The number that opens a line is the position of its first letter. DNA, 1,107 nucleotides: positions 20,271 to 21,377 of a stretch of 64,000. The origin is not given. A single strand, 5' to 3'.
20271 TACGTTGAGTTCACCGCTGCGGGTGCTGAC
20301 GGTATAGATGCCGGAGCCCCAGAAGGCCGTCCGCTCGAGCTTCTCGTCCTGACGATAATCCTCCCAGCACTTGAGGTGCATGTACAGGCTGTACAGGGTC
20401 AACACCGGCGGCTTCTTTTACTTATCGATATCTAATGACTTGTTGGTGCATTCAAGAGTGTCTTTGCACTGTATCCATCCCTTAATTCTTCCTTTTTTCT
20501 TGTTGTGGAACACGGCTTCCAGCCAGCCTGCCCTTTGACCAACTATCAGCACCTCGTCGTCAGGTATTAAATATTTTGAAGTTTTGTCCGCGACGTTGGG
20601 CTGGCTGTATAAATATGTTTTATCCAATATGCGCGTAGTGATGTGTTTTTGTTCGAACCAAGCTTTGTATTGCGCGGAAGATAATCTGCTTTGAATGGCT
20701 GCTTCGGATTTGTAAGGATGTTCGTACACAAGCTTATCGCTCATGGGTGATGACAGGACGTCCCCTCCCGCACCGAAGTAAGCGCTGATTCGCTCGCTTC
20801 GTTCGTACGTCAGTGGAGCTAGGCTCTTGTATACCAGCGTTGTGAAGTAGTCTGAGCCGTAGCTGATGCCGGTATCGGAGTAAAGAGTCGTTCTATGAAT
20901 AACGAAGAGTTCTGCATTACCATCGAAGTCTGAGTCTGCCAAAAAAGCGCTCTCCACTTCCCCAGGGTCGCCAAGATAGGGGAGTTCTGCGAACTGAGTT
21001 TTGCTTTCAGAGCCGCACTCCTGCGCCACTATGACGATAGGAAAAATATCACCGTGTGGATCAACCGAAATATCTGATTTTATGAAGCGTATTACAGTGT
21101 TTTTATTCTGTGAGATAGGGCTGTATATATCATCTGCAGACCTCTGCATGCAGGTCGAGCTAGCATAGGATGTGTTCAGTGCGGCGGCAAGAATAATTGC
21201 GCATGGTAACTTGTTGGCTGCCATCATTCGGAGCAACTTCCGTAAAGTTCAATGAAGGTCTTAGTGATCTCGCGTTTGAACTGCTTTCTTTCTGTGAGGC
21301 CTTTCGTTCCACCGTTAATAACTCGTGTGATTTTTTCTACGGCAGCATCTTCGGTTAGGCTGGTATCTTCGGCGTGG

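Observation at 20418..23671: Uncharacterised VgrG-linked 815-aa tri-modular cell-wall effector with translationally coupled periplasmic immunity gene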

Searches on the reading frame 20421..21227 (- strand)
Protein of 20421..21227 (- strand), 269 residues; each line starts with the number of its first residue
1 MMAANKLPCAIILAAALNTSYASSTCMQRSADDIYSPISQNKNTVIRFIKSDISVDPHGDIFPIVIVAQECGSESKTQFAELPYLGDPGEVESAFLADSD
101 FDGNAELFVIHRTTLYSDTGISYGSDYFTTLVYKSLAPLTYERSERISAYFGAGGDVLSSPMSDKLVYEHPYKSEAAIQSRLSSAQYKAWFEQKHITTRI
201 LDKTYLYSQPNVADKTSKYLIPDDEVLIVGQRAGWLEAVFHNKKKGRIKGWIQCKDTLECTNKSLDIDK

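Call 6: search_protein_families(library=pfam, proteins=[window:20421-21227:-], max_evalue=1)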
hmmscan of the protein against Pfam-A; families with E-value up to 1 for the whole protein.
window:20421-21227:- (269 aa): 1 family
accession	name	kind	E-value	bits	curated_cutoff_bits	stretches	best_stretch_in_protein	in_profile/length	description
PF11099.14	M11L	-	0.079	13.7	26.9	1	22-52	99-129/160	Apoptosis regulator M11L like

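Call 7: search_protein_families(library=ncbifam, proteins=[window:20421-21227:-], max_evalue=1)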
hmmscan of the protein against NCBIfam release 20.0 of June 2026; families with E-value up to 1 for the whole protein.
window:20421-21227:- (269 aa): 0 families
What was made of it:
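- Tried and rejected: Pfam and NCBIfam on the effector found no M23 model on the core, and nothing at all on the immunity protein (calls 6, 7).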

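Call 9: search_solved_structures(query=window:20421-21227:-, max_evalue=10)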
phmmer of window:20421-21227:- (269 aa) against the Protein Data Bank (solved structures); distinct sequences matched with E-value up to 10: 0.

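Call 68: find_homologous_proteins(query=window:20421-21227:-)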
Query window:20421-21227:- (269 aa): 43 proteins with E <= 0.001 among 510 candidates.
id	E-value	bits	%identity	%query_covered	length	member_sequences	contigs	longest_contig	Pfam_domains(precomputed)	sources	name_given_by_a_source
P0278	2.6e-177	605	100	100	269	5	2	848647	-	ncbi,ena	-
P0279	1.2e-134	465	77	100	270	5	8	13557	-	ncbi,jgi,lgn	jgi:hypothetical protein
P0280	2.9e-132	458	75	98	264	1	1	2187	-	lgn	-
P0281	7.0e-127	440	73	99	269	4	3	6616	-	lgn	-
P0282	7.4e-127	440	73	100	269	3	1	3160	-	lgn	-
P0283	9.3e-124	430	72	100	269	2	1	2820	-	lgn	-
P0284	7.9e-123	427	72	97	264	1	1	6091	-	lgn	-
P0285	1.0e-120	420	71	98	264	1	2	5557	-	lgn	-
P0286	1.3e-120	420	71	100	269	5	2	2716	-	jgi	jgi:hypothetical protein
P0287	1.7e-120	419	72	98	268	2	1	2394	-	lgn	-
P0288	3.8e-120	418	70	100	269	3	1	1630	-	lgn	-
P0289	1.2e-119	416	71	97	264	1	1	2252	-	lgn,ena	-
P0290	1.2e-119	416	70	98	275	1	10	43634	-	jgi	jgi:hypothetical protein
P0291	2.2e-118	412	68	100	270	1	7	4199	-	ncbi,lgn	-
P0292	2.8e-118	412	70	98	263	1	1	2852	-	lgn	-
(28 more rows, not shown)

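Call 76: predict_structure(alignment_id=A7)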
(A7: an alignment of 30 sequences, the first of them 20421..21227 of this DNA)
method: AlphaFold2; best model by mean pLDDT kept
length: 269 residues; sequences in the alignment: 30
mean_pLDDT: 85.3   pTM: 0.81
mean pLDDT of the five models: 85.3, 84.2, 82.8, 81.7, 81.3
residues with pLDDT >= 90: 163; 70-90: 69; 50-70: 11; < 50: 26
segments of 3 or more residues with pLDDT < 50: 1-9, 15-23, 263-269
pLDDT, mean of each block of 10 residues (from residue 1): 45 47 68 92 91 82 93 90 87 97 96 79 88 92 97 91 88 96 94 94 93 87 95 94 90 91 42
secondary structure, 60 per line:
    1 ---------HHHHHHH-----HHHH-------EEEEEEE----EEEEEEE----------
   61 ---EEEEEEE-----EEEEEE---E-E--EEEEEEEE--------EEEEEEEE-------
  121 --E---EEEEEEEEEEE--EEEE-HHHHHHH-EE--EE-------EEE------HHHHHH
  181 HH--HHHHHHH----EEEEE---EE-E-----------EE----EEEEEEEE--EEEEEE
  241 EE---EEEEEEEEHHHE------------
elements in order: H10-16 H22-25 E33-39 E44-50 E64-70 E76-81 E90-97 E106-113 E127-137 E140-143 H145-151 E166-168 H175-182 H185-191 E196-200 E225-232 E235-242 E246-253

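Call 80: fold_search(model_id=the predicted structure, library=pdb)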
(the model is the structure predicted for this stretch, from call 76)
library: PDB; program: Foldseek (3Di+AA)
matches with E <= 10: 731; with E <= 0.001: 0
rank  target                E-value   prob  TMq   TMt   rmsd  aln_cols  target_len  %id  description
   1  7cso_C                2.7e-03  0.90  0.19  0.13  13.9       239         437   12  Structure of Ephexin4 DH-PH-SH3 (released 2021-02-24)
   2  7csp_B                4.4e-03  0.80  0.18  0.12  15.6       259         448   12  Structure of Ephexin4 IDPSH (released 2021-02-24)
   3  7csp_A                4.7e-03  0.77  0.18  0.12  14.2       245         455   12  Structure of Ephexin4 IDPSH (released 2021-02-24)
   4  8u5o                  8.8e-03  0.38  0.19  0.13  20.8       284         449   11  The structure of the catalytic domain of NanI sialdase in complex with Neu5Gc (released 2024-09-04)
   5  7csr_C                9.3e-03  0.63  0.19  0.12  16.3       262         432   10  Structure of Ephexin4 R676L (released 2021-02-24)
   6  7cso_D                1.0e-02  0.82  0.18  0.12  13.8       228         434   12  Structure of Ephexin4 DH-PH-SH3 (released 2021-02-24)
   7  5tsp_A                1.1e-02  0.35  0.19  0.13  20.8       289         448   11  Crystal structure of the catalytic domain of Clostridium perfringens neuraminidase (NanI) in complex with a CHES (released 2017-03-29)
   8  8u2a                  1.1e-02  0.35  0.20  0.13  20.8       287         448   12  Crystal structure of NanI in complex with Neu5,9Ac (released 2024-09-04)
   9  2bf6                  1.2e-02  0.35  0.19  0.13  20.8       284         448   11  Atomic Resolution Structure of the bacterial sialidase NanI from Clostridium perfringens in complex with alpha-Sialic Ac (released 2006-03-09)
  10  7csr_B                1.4e-02  0.75  0.18  0.13  14.8       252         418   13  Structure of Ephexin4 R676L (released 2021-02-24)
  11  7csr_A                1.5e-02  0.63  0.18  0.13  14.0       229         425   11  Structure of Ephexin4 R676L (released 2021-02-24)
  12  9a7d_A                1.5e-02  0.60  0.20  0.11  17.6       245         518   14  Integrative model of YRVJ-YACD by crosslinking MS and deep learning (released 2024-09-18)
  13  7cso_A                1.8e-02  0.77  0.19  0.13  13.4       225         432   12  Structure of Ephexin4 DH-PH-SH3 (released 2021-02-24)
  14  7cso_B                2.0e-02  0.72  0.19  0.13  14.3       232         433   12  Structure of Ephexin4 DH-PH-SH3 (released 2021-02-24)
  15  6gbu_D                2.9e-02  1.00  0.18  0.68   3.1        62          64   21  Crystal structure of the second SH3 domain of FCHSD2 (SH3-2) in complex with the fourth SH3 domain of ITSN1 (SH3d) (released 2018-06-13)
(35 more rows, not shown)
